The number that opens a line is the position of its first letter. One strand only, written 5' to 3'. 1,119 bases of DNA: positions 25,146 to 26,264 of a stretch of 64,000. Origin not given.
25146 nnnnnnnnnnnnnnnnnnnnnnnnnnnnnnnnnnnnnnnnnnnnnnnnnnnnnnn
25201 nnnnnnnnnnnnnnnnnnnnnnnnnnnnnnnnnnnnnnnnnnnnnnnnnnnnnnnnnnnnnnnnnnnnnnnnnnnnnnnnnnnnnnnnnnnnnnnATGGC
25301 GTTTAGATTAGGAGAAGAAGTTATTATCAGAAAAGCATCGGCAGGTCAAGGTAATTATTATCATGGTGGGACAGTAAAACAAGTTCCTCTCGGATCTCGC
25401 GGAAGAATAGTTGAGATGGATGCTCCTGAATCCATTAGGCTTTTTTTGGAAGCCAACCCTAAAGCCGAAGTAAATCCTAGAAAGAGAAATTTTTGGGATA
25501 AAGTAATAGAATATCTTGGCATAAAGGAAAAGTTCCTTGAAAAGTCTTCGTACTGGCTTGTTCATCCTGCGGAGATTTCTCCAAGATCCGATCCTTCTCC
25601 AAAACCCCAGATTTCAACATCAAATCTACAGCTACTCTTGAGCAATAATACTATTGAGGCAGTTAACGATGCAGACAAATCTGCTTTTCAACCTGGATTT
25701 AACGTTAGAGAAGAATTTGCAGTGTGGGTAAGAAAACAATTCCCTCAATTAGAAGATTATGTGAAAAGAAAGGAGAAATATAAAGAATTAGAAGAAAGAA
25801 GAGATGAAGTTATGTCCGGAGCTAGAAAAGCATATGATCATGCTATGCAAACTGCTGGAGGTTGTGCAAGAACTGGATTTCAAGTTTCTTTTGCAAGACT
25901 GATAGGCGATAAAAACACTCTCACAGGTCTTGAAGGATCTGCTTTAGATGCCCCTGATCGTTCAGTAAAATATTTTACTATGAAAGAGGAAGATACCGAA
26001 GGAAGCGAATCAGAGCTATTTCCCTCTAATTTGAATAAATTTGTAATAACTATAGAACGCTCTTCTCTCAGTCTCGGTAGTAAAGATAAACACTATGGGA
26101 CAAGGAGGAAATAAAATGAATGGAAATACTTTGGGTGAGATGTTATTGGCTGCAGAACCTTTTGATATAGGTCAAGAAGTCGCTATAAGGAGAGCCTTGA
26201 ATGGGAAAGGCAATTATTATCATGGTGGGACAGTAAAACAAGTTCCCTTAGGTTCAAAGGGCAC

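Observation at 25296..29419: Four paralogues of an unrecognised family inside the Ubl operon; three share a gapless RRDEV-x9-H-x7-C motif (candidate thioester carrier, ligase or dedicated substrates)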

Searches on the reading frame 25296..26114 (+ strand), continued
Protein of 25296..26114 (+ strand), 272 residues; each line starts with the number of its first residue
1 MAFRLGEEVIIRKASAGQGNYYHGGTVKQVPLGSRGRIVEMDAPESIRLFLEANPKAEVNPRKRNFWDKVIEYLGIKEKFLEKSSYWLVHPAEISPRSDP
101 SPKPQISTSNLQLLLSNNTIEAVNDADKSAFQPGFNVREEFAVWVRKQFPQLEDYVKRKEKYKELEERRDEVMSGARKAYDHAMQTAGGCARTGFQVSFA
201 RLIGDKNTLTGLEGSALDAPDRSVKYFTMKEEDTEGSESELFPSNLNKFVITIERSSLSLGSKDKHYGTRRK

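Call 47: fold_search(model_id=the predicted structure, library=pdb)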
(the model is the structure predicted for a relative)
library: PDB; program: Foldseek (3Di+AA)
matches with E <= 10: 177; with E <= 0.001: 0
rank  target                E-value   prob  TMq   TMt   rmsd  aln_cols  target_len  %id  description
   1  7bi2                  7.8e-01  0.11  0.22  0.08  16.1       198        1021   11  PI3KC2aDeltaN and DeltaC-C2 (released 2022-03-09)
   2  7cwv_B                8.7e-01  0.08  0.11  0.07  11.6       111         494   12  Crystal structure of Arabinose isomerase from hyper thermophilic bacterium Thermotoga maritima (TMAI) wt (released 2021-09-01)
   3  8j5k_Q                1.0e+00  0.44  0.26  0.41  10.1       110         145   13  Structural insights into photosystem II supercomplex and trimeric FCP antennae of a centric diatom Cyclotella meneghin (released 2023-12-20)
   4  6j3y_Q                1.1e+00  0.25  0.24  0.39  10.9       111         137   14  Structure of C2S2-type PSII-FCPII supercomplex from diatom (released 2019-08-07)
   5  2mwq_MODEL_1_A        1.3e+00  0.15  0.19  0.29   9.0       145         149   13  Solution structure of PsbQ from spinacia oleracea (released 2015-07-29)
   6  9tvu_a                1.4e+00  0.03  0.12  0.12  22.3       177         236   10  Structure of the Chlamydomonas reinhardtii chlororibosome (released 2026-02-18)
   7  1nze                  1.7e+00  0.13  0.20  0.32   7.0       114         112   11  Crystal structure of PsbQ polypeptide of photosystem II from higher plants (released 2003-08-26)
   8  6wvk_H                1.7e+00  0.04  0.13  0.05  23.9       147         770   15  Cryo-EM structure of Bacillus subtilis RNA Polymerase in complex with HelD (released 2020-11-18)
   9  8fs5_F                1.9e+00  0.08  0.11  0.10   8.1        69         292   13  Structure of S. cerevisiae Rad24-RFC loading the 9-1-1 clamp onto a 10-nt gapped DNA in step 3 (open 9-1-1 and stably  (released 2023-06-14)
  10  1ow6_B                2.0e+00  0.10  0.19  0.31  10.7       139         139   13  Paxillin LD4 motif bound to the Focal Adhesion Targeting (FAT) domain of the Focal Adhesion Kinase (released 2003-10-21)
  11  1vyk                  2.1e+00  0.14  0.21  0.33   6.6       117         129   12  CRYSTAL STRUCTURE OF PSBQ PROTEIN OF PHOTOSYSTEM II FROM HIGHER PLANTS (released 2005-05-26)
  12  4h6y_A                2.1e+00  0.03  0.15  0.11  19.2       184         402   12  Crystal structure of the DH-PH-PH domain of FARP1 (released 2013-03-13)
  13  4yhj_A                2.2e+00  0.04  0.14  0.09  15.8       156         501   12  Structure and Function of the Hypertension Variant A486V of G Protein-coupled Receptor Kinase 4 (GRK4) (released 2015-07-08)
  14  6fn4_A                2.2e+00  0.01  0.08  0.03  24.8       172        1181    9  Apo form of UIC2 Fab complex of human-mouse chimeric ABCB1 (ABCB1HM) (released 2018-02-21)
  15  8zwc_A                2.5e+00  0.12  0.23  0.11  19.5       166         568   10  Cryo-EM Structure of the BLOC-3 complex (released 2025-12-17)
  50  2lp4_MODEL_1_A        4.3e+00  0.03  0.20  0.22  12.9       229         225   12  Solution structure of P1-CheY/P2 complex in bacterial chemotaxis (released 2012-10-24)
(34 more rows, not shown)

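Call 51: find_encoding_contigs(protein=P0004, flank=10000, max_places=2)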
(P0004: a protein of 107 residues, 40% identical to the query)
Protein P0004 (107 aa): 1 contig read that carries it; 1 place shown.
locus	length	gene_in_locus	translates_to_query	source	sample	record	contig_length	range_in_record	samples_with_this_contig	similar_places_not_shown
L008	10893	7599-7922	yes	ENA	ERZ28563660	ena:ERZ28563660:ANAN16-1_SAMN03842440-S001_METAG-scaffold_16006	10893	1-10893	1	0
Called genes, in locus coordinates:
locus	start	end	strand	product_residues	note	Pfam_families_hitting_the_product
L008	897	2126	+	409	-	PF01751:Toprim (faint), PF13662:Toprim_4, PF13155:Toprim_2 (faint)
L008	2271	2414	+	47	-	-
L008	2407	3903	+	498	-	PF16450:Prot_ATP_ID_OB_C (faint), PF00004:AAA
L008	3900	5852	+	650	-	PF03136:Pup_ligase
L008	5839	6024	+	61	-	-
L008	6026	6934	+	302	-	-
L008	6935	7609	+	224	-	PF03136:Pup_ligase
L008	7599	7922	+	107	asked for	-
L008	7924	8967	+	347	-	-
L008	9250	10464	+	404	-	PF13173:AAA_14, PF13635:DUF4143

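Call 52: find_encoding_contigs(protein=P0029, flank=10000, max_places=2)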
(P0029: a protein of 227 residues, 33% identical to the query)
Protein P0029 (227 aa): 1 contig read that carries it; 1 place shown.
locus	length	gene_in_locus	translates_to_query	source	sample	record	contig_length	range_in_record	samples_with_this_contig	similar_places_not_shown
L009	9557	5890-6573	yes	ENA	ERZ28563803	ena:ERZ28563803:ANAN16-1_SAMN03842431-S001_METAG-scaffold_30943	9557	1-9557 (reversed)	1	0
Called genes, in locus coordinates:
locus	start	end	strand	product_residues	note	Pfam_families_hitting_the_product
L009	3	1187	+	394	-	?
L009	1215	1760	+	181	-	-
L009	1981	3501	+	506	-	PF00004:AAA, PF00910:RNA_helicase (faint), PF13401:AAA_22 (faint)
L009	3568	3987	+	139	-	-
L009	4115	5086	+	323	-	PF14464:Prok-JAB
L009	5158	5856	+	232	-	-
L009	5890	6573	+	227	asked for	-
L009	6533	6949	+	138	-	-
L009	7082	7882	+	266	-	-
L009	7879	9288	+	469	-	PF00899:ThiF, PF01488:Shikimate_DH (faint), PF02826:2-Hacid_dh_C (faint), PF00899:ThiF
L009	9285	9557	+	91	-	?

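Call 53: find_encoding_contigs(protein=P0015, flank=10000, max_places=2)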
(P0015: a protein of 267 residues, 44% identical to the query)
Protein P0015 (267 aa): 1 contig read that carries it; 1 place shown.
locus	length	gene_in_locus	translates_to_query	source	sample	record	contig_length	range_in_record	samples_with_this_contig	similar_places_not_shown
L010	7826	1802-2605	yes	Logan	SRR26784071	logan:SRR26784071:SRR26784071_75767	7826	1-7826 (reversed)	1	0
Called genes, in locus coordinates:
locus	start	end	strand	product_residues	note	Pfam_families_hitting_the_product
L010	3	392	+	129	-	?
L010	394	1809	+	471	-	PF01488:Shikimate_DH (faint), PF02826:2-Hacid_dh_C (faint), PF00899:ThiF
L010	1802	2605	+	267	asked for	-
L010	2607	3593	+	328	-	-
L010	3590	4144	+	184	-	-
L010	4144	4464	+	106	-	-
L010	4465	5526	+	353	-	PF08545:ACP_syn_III (faint), PF08541:ACP_syn_III_C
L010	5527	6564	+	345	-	-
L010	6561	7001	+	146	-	-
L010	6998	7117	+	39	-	-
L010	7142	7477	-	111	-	-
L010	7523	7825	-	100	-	?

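Call 57: fold_search(model_id=the predicted structure, library=viral)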
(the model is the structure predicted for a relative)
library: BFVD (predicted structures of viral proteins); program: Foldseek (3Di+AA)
matches with E <= 10: 330; with E <= 0.001: 0
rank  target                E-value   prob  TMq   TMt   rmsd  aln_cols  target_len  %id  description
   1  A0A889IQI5            6.4e-02  0.38  0.21  0.27  17.9       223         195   15  Bacteriophage T5 Orf172 DNA-binding domain-containing protein [Pseudomonas phage Itty13]
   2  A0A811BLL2            1.2e-01  0.08  0.11  0.11  19.3       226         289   10  DUF5848 domain-containing protein [Pandoravirus japonicus]
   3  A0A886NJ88            1.4e-01  0.09  0.13  0.15  18.6       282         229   11  (no name in the UniProt tables at hand)
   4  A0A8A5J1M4            1.5e-01  0.21  0.17  0.12  16.8       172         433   10  (no name in the UniProt tables at hand)
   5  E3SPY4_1              2.0e-01  0.09  0.16  0.06  30.7       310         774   14  Uncharacterized protein [Synechococcus phage Syn19]
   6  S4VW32                2.4e-01  0.11  0.19  0.09  20.2       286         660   12  Uncharacterized protein [Pandoravirus salinus]
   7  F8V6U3                2.8e-01  0.18  0.17  0.20  18.2       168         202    9  Uncharacterized protein L754 [Acanthamoeba polyphaga mimivirus]
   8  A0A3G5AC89            3.2e-01  0.87  0.18  0.26   5.7        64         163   12  Uncharacterized protein [Hyperionvirus sp.]
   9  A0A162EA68            3.2e-01  0.25  0.15  0.20  12.2       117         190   12  CapR homology domain-containing protein [Salmonella phage NR01]
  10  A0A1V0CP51            3.2e-01  0.11  0.18  0.17  13.5       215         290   13  (no name in the UniProt tables at hand)
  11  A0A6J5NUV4            3.2e-01  0.08  0.13  0.18  19.2       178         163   10  Uncharacterized protein [uncultured Caudovirales phage]
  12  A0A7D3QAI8            3.7e-01  0.54  0.23  0.26   6.6       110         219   14  (no name in the UniProt tables at hand)
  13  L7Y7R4                4.4e-01  0.12  0.17  0.09  18.5       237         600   13  Bro-N domain-containing protein [Megavirus lba]
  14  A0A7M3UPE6            5.2e-01  0.38  0.21  0.26   9.1       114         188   10  Uncharacterized protein [Pyramimonas orientalis virus]
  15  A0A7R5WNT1            6.1e-01  0.08  0.13  0.17  20.6       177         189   10  Uncharacterized protein [Diachasmimorpha longicaudata entomopoxvirus]
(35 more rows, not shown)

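Call 59: search_protein_families(library=pfam, alignment_id=A5, max_evalue=0.01)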
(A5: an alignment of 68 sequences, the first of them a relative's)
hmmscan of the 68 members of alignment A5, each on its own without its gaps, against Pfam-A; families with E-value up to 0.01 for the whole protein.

A. member 1, P0001 (272 aa): 0 families

B. families by the number of members that match (of 68 scanned): 9 families
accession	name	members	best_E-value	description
PF18346.7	SH3_15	3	1.3e-05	Mind bomb SH3 repeat domain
PF07940.18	Hepar_II_III_C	1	7.9e-05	Heparinase II/III-like, C-terminal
PF25337.1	C2_N_APX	1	0.00028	N-terminal C2 domain of anterior pharynx excess proteins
PF22888.1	FIMAH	1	0.00091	FIMAH domain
PF08520.15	Mitofissin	1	0.0015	Mitofissin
PF24578.1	CSPP1_C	1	0.003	Centrosome and spindle pole-associated protein 1, C-terminal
PF05470.18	eIF-3c_N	1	0.003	Eukaryotic translation initiation factor 3 subunit 8 N-terminus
PF01493.24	GXGXG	1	0.004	GXGXG motif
PF00168.36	C2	1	0.008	C2 domain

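Call 70: find_encoding_contigs(protein=P0138, flank=10000, max_places=2)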
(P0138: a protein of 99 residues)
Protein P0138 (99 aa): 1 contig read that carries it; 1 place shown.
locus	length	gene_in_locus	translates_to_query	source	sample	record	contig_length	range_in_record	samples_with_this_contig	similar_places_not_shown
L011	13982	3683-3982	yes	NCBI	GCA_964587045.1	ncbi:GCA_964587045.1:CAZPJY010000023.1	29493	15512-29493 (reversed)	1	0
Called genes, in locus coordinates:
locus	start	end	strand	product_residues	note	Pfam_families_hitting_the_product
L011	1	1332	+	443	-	?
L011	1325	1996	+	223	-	-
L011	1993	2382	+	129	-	-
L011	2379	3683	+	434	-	PF03136:Pup_ligase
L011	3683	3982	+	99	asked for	-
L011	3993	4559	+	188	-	-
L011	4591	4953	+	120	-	-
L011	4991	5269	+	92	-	-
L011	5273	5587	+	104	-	-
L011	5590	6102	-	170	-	PF14512:TM1586_NiRdase (faint), PF00881:Nitroreductase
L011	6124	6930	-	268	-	PF01261:AP_endonuc_2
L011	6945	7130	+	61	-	-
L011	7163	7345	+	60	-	PF11127:YgaP-like_TM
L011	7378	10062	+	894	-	PF00690:Cation_ATPase_N, PF00122:E1-E2_ATPase, PF00702:Hydrolase, PF13246:Cation_ATPase, PF12710:HAD (weak), PF00689:Cation_ATPase_C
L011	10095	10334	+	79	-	-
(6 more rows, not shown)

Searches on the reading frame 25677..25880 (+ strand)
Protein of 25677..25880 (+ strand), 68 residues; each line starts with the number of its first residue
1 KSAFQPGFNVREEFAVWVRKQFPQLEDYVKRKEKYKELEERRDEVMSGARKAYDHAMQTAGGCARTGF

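Call 31: find_related_loci(query=A3, collection=genome_contigs, flank=10000)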
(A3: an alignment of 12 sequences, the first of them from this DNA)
Query A3 (68 aa) in genome_contigs; peptide patterns used: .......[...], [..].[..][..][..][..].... (x = any residue, [..] = any of these).
73 stretches matched a pattern; 3 encode a relative of the query (tblastn E <= 1e-3); 2 distinct loci.
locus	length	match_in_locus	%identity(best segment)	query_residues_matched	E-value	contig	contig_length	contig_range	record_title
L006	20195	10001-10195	58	4-68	8e-27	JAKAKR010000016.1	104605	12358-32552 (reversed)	MAG: Nanoarchaeota archaeon isolate WY4.bin80 NODE_204_length_104605_cov_3.357453, whole genome shotgun sequence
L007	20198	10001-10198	53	3-68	7e-24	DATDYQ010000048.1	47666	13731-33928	MAG TPA_asm: Candidatus Nanoarchaeia archaeon isolate SMAG_U8169 k141_2303933, whole genome shotgun sequence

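Call 80: find_related_loci(query=A3, collection=viral_contigs, flank=10000)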
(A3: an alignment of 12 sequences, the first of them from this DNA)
Query A3 (68 aa) in viral_contigs; peptide patterns used: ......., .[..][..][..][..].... (x = any residue, [..] = any of these).
17 stretches matched a pattern, but none encodes a relative of the query by tblastn (E <= 1e-3).

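Call 81: find_related_loci(query=A3, collection=metagenome_contigs, flank=10000)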
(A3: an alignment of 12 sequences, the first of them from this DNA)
Query A3 (68 aa) in metagenome_contigs; peptide patterns used: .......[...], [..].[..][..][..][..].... (x = any residue, [..] = any of these).
120 stretches matched a pattern; 16 encode a relative of the query (tblastn E <= 1e-3); 15 distinct loci.
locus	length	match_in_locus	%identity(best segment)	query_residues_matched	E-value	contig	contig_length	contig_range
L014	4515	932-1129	59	3-68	3e-26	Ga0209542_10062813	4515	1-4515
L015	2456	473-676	57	1-68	1e-25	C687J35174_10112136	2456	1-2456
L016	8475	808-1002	55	4-68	3e-25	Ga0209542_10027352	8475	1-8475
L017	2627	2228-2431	56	1-68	3e-24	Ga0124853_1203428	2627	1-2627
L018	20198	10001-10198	53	3-68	1e-23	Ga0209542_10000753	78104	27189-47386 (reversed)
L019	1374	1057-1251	55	4-68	2e-22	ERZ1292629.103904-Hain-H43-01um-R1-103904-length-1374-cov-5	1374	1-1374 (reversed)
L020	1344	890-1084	58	4-68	2e-21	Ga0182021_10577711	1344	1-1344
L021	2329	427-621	51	4-68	1e-20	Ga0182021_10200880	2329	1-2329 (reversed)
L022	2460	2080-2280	49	2-68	1e-20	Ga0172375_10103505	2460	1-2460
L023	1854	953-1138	50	4-65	2e-20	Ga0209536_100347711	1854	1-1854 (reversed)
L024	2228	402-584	49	4-64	3e-19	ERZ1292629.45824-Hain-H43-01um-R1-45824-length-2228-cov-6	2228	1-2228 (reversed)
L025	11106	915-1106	53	4-66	1e-18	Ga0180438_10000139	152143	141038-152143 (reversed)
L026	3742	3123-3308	44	3-64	3e-18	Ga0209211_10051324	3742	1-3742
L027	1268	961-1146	52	4-64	3e-17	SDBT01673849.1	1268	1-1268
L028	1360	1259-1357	55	1-33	8e-9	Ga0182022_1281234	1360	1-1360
